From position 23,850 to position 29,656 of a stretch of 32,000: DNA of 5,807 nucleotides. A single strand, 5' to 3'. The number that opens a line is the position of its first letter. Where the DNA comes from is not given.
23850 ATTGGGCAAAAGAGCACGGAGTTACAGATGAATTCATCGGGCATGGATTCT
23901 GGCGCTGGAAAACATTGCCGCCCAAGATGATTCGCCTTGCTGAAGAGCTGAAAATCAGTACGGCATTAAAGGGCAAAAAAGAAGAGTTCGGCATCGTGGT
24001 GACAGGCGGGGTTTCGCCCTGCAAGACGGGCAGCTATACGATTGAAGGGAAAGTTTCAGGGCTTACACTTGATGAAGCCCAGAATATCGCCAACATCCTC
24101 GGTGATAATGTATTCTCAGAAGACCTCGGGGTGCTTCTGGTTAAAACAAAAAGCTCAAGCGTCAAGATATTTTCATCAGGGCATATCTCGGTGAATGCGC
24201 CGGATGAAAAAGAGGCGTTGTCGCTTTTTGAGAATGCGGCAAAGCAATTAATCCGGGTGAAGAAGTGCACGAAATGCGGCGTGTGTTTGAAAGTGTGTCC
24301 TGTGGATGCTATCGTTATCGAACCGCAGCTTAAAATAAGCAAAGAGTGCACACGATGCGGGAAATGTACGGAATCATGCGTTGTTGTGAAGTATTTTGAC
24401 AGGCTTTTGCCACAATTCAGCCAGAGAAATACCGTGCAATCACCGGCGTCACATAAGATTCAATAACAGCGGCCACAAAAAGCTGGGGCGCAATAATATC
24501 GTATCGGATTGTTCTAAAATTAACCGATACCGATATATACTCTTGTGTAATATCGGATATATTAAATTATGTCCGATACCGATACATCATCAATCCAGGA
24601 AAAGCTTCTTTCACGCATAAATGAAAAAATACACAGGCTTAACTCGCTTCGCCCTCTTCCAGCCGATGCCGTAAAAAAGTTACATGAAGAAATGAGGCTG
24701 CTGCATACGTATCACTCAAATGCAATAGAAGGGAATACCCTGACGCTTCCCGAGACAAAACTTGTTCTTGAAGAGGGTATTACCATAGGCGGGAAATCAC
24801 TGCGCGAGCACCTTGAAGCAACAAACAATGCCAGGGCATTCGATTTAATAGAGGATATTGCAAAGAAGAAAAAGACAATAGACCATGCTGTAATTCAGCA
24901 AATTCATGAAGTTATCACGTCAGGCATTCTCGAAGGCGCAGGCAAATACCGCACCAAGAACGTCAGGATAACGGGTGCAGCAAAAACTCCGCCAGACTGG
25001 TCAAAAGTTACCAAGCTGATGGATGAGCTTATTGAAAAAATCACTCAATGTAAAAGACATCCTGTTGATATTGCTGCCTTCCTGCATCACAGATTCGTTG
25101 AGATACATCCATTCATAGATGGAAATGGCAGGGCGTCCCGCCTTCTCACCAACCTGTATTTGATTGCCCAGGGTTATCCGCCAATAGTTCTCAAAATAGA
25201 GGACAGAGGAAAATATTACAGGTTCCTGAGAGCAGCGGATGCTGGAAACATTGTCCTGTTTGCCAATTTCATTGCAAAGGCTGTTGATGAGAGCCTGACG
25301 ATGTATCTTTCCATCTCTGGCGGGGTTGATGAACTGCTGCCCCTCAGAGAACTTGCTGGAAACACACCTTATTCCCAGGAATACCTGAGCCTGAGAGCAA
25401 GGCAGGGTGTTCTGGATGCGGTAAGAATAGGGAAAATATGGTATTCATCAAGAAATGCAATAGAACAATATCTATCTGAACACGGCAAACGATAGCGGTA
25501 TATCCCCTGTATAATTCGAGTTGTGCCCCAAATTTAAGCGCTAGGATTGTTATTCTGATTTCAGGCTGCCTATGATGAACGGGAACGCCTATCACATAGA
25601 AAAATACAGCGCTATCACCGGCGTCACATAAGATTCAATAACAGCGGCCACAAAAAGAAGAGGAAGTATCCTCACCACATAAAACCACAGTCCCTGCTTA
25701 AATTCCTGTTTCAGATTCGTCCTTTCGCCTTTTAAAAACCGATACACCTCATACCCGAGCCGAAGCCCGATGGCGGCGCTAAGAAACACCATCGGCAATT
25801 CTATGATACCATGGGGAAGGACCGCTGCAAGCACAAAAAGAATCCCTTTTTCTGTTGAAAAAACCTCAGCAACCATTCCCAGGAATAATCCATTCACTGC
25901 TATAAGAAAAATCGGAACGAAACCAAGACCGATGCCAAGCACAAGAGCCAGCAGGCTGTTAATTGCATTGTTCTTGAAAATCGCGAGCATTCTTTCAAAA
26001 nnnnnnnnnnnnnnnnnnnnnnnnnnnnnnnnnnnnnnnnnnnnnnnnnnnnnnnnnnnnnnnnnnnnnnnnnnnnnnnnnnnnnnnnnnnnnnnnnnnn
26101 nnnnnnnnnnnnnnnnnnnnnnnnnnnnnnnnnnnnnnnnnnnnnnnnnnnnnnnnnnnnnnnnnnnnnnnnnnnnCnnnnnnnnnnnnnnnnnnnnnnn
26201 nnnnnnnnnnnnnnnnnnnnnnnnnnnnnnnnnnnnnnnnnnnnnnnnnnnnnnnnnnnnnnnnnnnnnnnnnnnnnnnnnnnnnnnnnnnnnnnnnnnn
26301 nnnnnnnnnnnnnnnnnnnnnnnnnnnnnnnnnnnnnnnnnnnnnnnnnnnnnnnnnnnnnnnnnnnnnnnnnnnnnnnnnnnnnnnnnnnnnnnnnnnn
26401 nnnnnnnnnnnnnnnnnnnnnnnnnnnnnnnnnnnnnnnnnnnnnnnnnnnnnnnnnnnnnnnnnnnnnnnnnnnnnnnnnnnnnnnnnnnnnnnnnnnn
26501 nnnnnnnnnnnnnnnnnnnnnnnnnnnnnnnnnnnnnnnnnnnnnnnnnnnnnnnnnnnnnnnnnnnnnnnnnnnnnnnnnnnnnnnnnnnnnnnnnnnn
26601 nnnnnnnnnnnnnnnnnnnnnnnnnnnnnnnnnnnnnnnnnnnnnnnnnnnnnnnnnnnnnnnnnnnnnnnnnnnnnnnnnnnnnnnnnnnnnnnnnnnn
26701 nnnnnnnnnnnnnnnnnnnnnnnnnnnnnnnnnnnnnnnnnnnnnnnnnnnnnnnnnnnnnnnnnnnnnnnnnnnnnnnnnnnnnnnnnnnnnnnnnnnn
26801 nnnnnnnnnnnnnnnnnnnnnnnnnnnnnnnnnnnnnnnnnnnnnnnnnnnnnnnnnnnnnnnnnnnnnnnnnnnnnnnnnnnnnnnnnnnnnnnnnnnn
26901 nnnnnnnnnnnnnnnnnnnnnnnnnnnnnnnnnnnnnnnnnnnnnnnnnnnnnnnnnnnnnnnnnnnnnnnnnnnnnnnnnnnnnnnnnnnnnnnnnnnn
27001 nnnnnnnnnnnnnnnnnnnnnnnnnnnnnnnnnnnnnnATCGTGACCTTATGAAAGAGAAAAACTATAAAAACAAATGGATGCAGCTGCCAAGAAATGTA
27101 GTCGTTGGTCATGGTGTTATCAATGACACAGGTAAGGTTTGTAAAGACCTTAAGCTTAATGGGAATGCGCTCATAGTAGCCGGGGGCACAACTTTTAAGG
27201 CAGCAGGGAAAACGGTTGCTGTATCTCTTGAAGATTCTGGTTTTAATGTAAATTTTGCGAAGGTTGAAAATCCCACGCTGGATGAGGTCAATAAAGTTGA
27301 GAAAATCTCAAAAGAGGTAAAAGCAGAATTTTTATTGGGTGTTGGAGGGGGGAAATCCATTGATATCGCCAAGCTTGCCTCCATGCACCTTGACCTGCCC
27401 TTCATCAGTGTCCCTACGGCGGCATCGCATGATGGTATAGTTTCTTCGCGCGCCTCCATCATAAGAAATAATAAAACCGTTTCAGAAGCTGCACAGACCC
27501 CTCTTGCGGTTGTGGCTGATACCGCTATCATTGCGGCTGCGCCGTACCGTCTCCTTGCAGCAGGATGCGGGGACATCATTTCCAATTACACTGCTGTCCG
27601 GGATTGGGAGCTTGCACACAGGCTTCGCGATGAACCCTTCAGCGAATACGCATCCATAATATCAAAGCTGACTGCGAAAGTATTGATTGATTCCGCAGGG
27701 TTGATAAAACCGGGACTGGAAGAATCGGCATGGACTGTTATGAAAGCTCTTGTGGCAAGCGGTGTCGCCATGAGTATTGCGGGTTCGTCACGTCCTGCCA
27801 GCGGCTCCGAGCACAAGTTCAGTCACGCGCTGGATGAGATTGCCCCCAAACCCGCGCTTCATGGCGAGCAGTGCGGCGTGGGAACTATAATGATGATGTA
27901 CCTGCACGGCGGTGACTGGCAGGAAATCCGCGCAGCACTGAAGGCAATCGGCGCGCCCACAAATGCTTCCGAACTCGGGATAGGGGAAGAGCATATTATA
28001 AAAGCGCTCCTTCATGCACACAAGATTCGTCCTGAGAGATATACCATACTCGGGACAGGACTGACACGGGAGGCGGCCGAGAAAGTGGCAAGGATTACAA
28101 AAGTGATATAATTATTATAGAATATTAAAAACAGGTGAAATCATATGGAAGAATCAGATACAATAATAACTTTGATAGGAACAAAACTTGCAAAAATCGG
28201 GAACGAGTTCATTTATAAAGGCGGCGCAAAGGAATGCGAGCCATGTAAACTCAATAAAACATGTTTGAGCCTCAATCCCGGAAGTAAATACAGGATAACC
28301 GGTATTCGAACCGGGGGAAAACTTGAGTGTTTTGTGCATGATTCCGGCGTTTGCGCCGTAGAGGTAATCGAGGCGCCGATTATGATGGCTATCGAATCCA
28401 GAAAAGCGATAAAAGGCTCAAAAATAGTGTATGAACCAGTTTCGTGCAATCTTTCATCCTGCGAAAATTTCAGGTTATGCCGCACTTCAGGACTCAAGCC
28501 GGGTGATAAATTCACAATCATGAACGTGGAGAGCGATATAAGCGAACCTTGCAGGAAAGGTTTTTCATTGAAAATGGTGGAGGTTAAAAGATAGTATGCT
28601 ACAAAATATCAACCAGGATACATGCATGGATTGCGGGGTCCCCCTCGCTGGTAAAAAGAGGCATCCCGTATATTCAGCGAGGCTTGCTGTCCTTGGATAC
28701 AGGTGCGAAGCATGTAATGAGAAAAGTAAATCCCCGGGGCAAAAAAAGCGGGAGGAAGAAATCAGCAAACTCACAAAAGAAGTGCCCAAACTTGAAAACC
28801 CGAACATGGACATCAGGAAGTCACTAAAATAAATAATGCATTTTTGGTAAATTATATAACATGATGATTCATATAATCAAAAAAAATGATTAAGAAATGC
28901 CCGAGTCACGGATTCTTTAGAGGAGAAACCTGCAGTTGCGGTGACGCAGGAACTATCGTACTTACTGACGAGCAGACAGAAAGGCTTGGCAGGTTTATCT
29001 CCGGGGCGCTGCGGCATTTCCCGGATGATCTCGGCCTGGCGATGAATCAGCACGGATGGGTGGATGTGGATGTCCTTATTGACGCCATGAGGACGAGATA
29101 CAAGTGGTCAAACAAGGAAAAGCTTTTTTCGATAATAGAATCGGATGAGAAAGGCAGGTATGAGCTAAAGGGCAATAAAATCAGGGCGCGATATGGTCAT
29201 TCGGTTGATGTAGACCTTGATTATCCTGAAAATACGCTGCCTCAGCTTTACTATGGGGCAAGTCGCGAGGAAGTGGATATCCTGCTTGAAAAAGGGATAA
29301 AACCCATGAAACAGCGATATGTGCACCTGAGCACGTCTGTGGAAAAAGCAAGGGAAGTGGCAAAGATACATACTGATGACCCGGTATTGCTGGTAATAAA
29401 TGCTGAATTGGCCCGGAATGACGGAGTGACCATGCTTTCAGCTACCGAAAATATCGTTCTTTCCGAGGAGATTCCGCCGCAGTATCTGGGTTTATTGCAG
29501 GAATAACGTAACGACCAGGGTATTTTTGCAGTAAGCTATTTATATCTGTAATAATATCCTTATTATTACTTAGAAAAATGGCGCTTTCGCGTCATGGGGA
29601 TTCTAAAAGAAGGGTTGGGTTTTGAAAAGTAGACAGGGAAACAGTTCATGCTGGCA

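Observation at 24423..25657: Fic gene bracketed by a perfect 44-bp direct repeat that duplicates the 3' end of the SpoIIM-like gene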

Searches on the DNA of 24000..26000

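Call 85: search_rna_families(source=window, start=24000, end=26000, threshold=evalue, max_evalue=1)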
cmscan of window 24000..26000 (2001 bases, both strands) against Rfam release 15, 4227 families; matches with E-value up to 1: 0.
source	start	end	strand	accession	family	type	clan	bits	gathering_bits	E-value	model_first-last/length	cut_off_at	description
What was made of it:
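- Tried and rejected: No Rfam hit in 24000-26000 (call 85).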

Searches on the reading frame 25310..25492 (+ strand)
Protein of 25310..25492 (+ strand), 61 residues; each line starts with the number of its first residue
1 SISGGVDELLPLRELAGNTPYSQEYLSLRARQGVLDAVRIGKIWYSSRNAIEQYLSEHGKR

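Call 48: search_protein_families(library=pfam, proteins=[window:25319-25492:+], max_evalue=1)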
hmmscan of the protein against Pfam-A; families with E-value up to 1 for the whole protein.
seq(58 aa): 0 families

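Call 90: search_solved_structures(query=window:25310-25492:+, max_evalue=10, show_alignments=2)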
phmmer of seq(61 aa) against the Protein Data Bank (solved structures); distinct sequences matched with E-value up to 10: 0.

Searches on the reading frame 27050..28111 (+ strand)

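Call 4: search_protein_families(library=pfam, proteins=[window:27050-28111:+])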
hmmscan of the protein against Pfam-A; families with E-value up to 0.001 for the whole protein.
window:27050-28111:+ (353 aa): 2 families
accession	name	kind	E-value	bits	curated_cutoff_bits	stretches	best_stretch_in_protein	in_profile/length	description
PF13685.12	Fe-ADH_2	-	5.5e-40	137.2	28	1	18-165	1-149/149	Iron-containing alcohol dehydrogenase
PF00465.25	Fe-ADH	-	7.5e-20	71.6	31.3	1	14-160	1-165/168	Iron-containing alcohol dehydrogenase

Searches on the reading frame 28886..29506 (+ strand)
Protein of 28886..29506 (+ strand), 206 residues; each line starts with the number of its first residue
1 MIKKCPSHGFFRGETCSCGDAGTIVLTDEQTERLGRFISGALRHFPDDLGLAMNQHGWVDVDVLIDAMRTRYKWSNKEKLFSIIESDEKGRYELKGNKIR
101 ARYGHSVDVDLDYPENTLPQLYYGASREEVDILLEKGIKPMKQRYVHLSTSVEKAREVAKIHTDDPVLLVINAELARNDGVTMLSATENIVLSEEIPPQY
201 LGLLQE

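Call 4: search_protein_families(library=pfam, proteins=[window:28886-29506:+])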
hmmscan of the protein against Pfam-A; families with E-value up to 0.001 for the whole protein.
window:28886-29506:+ (206 aa): 1 family
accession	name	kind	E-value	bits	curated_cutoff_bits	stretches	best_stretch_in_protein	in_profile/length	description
PF01885.22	PTS_2-RNA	-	4.9e-33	115.1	26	1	30-194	2-176/177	RNA 2'-phosphotransferase, Tpt1 / KptA family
